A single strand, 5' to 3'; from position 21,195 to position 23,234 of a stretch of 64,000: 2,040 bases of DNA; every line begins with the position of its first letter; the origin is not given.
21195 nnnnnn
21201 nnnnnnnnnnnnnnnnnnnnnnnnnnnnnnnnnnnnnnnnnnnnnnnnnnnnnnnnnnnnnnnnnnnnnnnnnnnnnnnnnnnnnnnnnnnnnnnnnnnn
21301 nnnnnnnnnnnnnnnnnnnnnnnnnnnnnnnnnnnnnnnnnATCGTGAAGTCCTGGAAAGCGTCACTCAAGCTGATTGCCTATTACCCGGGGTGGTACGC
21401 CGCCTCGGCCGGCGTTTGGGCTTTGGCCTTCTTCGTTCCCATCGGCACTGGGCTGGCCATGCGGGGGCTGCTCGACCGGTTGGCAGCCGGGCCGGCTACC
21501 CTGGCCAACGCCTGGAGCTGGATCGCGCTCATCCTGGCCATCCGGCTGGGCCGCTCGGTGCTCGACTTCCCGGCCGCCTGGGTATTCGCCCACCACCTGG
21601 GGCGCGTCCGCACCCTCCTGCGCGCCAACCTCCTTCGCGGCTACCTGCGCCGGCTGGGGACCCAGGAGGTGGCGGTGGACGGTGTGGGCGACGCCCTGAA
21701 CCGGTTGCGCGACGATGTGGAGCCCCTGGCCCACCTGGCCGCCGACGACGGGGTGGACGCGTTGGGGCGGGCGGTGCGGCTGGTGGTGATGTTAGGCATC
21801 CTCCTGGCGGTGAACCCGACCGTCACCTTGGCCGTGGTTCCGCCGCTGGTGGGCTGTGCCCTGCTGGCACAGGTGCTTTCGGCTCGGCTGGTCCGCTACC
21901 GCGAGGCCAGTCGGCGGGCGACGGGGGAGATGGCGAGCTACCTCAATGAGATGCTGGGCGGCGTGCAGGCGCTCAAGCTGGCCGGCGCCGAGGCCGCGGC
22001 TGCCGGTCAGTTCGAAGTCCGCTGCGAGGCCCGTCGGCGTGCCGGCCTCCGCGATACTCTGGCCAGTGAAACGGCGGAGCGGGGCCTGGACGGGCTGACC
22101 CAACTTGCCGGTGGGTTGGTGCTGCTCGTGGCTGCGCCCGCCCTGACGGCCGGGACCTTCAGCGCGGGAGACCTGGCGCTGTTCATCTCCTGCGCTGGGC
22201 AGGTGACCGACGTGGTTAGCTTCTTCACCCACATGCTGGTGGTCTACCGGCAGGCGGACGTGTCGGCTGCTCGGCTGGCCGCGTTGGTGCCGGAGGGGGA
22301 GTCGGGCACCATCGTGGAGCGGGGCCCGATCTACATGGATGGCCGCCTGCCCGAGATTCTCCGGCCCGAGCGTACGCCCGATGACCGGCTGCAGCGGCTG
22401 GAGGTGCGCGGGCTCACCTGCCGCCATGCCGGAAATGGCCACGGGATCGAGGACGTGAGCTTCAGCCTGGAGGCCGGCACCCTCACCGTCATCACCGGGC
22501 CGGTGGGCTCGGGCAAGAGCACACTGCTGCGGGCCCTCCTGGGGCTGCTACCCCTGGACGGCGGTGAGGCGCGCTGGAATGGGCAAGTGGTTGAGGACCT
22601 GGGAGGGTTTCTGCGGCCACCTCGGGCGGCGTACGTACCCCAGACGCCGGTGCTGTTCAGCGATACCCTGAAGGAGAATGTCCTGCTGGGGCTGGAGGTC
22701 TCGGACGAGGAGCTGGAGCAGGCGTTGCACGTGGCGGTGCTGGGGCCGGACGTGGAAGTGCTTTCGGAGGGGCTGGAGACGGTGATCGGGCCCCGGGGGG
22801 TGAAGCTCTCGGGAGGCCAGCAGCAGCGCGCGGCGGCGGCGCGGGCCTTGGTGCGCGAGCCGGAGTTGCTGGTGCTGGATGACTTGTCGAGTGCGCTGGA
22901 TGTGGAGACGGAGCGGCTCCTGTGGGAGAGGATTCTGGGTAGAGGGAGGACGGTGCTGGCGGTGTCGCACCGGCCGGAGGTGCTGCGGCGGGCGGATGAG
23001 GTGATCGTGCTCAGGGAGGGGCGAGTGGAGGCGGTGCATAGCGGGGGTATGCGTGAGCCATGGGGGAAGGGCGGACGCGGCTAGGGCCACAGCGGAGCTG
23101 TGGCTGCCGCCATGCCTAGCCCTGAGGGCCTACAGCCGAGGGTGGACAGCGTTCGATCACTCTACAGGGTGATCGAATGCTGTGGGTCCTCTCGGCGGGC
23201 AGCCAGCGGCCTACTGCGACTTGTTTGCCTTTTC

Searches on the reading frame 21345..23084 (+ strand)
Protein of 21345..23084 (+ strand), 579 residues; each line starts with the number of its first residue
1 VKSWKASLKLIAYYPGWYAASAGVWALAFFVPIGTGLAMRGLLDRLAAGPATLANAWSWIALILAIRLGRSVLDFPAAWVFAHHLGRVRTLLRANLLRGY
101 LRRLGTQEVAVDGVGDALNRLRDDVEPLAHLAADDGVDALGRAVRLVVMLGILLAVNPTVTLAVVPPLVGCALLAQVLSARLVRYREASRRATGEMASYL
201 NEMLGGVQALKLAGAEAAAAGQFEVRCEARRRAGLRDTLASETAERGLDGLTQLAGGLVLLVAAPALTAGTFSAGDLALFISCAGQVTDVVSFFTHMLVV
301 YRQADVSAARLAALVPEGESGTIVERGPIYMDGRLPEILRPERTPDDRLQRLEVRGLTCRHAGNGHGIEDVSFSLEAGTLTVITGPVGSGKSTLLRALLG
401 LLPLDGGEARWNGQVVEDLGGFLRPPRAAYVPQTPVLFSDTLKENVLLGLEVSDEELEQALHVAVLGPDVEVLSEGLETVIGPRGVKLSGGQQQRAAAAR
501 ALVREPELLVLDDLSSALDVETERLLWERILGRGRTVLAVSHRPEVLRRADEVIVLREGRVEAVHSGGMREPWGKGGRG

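Call 64: search_protein_families(library=pfam, proteins=[window:21345-23084:+], max_evalue=0.00001)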
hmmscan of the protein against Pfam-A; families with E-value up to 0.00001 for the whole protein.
window:21345-23084:+ (579 aa): 4 families
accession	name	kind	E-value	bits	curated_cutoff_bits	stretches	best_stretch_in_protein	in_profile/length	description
PF00005.33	ABC_tran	-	5.8e-23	82.4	25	1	369-513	2-134/137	ABC transporter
PF00664.28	ABC_membrane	-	1e-15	58.6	28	1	27-288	14-271/274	ABC transporter transmembrane region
PF02463.25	SMC_N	-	1.1e-06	28.7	40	0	452-556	118-211/220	RecF/RecN/SMC N terminal domain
PF13304.12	AAA_21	-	1.3e-06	29.1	27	0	380-402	1-23/304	AAA domain, putative AbiEii toxin, Type IV TA system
